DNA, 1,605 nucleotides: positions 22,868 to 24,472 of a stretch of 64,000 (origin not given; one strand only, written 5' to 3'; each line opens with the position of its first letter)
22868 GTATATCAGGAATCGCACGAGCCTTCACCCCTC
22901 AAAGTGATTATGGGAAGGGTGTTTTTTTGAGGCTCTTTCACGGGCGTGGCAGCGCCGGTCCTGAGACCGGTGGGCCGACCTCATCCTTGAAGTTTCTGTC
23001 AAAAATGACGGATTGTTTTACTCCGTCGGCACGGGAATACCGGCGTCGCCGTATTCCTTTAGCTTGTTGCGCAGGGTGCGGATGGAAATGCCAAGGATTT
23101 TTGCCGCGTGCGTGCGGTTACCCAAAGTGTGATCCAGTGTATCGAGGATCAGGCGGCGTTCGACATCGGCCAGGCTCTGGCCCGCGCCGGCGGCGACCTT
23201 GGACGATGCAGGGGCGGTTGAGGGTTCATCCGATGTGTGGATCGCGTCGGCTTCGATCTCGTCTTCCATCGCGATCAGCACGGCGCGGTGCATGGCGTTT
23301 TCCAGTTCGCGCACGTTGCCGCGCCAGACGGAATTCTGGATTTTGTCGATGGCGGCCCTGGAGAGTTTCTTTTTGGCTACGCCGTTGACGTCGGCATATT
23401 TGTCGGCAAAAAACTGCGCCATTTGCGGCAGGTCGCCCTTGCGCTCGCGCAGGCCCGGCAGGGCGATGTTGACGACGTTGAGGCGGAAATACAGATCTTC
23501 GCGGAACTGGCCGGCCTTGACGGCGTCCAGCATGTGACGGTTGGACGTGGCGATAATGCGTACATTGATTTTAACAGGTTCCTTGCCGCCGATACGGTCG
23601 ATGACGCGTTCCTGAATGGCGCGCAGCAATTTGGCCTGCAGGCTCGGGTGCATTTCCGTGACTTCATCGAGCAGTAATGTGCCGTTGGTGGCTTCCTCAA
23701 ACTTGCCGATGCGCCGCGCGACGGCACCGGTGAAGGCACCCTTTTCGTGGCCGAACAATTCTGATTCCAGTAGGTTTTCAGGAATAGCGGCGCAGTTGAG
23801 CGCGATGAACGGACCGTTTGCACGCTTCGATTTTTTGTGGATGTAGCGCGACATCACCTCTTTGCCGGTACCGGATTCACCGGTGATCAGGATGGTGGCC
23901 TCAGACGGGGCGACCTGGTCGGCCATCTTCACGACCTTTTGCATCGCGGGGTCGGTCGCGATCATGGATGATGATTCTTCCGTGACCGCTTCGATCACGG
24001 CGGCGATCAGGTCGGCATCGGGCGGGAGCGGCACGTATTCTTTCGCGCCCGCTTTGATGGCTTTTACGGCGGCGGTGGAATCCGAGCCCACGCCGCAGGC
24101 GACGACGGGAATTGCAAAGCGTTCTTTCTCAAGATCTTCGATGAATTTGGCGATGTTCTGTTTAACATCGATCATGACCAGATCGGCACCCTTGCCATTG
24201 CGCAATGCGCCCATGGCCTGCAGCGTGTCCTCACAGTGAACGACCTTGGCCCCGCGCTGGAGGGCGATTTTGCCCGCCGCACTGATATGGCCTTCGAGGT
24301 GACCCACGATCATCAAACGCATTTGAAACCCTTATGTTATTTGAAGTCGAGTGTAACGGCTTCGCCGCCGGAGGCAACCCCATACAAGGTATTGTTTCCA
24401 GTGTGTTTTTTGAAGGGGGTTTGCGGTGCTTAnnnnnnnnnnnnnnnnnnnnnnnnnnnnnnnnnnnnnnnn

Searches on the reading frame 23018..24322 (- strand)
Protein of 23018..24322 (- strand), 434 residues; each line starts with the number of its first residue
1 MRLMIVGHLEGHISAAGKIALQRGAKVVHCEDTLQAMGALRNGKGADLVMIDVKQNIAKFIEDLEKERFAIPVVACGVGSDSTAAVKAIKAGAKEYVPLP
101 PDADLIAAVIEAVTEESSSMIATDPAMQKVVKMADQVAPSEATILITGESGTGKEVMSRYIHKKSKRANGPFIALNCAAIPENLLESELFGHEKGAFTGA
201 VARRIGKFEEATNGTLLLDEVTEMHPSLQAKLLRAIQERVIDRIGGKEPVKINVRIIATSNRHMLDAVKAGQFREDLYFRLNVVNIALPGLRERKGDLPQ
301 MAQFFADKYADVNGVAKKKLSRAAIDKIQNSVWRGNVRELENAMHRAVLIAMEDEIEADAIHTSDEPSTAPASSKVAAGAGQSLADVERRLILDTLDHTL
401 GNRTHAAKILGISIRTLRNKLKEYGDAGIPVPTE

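Call 54: search_protein_families(library=pfam, proteins=[window:23018-24322:-])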
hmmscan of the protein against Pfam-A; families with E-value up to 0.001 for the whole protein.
window:23018-24322:- (434 aa): 9 families
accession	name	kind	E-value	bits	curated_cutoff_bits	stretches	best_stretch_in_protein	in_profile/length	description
PF00158.32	Sigma54_activat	-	4.5e-70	235.1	20.2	1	121-286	2-167/168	Sigma-54 interaction domain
PF14532.12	Sigma54_activ_2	-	1.2e-21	77.8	25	1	125-291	5-138/138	Sigma-54 interaction domain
PF25601.1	AAA_lid_14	-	1.9e-18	66.5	27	1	292-365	1-74/87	AAA+ ATPase lid domain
PF02954.25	HTH_8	-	1.1e-16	60.6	22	1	383-424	1-42/42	Bacterial regulatory protein, Fis family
PF07728.20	AAA_5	-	1.1e-09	38.9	22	1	144-264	2-125/139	AAA domain (dynein-related subfamily)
PF07724.20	AAA_2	-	2.7e-05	24.7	27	1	141-271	3-134/166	AAA domain (Cdc48 subfamily)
PF00004.35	AAA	-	8.2e-05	23.5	21.2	1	144-274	1-124/131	ATPase family associated with various cellular activities (AAA)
PF00072.30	Response_reg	-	0.00012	22.6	30.2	1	21-108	19-108/111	Response regulator receiver domain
PF13191.12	AAA_16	-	0.0006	20.8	32.6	0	135-244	17-127/167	AAA ATPase domain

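Call 55: search_protein_families(library=ncbifam, proteins=[window:23018-24322:-])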
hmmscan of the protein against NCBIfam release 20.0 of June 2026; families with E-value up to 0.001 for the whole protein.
window:23018-24322:- (434 aa): 33 families (the best 25 are shown)
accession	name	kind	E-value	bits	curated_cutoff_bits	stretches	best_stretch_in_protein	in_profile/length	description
NF050807.1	TransRegFlbDCaul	equivalog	2e-214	712.6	750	1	1-433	1-447/454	sigma-54-dependent transcriptional regulator FlbD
NF008469.0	PRK11361.1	equivalog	5.9e-104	348.3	714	1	119-425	144-455/461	acetoacetate metabolism transcriptional regulator AtoC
TIGR01817.1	nifA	equivalog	7.1e-103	345.2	528.85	1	115-374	193-451/534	nif-specific transcriptional activator NifA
NF041552.1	TF_PrdR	equivalog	9.5e-102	341.2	795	1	111-425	260-577/577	sigma-54 dependent transcriptional regulator PrdR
TIGR01818.1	ntrC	equivalog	1e-100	337.8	558.6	2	22-371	20-387/463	nitrogen regulation protein NR(I)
TIGR02915.1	PEP_resp_reg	equivalog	3.8e-100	335.8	502.6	1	80-424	83-442/445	PEP-CTERM-box response regulator transcription factor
NF007689.0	PRK10365.1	equivalog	4.9e-96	322.2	760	1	24-421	29-439/441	sigma-54-dependent response regulator transcription factor ZraR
NF003451.0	PRK05022.1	equivalog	2.8e-92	310.1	476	1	113-417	185-501/512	nitric oxide reductase transcriptional regulator NorR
NF038308.1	RNA_repair_RtcR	equivalog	1.5e-91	307.8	650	1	112-425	174-517/530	RNA repair transcriptional activator RtcR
NF049963.1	RespRegFlgRCampy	domain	6.9e-85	285.5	750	1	111-424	127-427/429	fla regulon two-component system response regulator FlgR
NF008176.1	PRK10923.1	equivalog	2.1e-82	277.2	620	1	30-425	33-467/469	nitrogen regulation protein NR(I)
NF041946.1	LuxO_transreg_Vib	equivalog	9.4e-81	271.9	800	1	44-362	39-377/463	quorum-sensing sigma-54 dependent transcriptional regulator LuxO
NF008085.0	PRK10820.1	equivalog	1.5e-79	268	576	1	115-425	201-511/520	transcriptional regulator TyrR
TIGR02329.1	propionate_PrpR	equivalog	2.6e-79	267.2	499.2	1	118-422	212-525/526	propionate catabolism operon regulatory protein PrpR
NF041906.1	V4R_TF_MobR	exception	4.2e-78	263.2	999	1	121-424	235-544/544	phenol degradation transcriptional regulator MobR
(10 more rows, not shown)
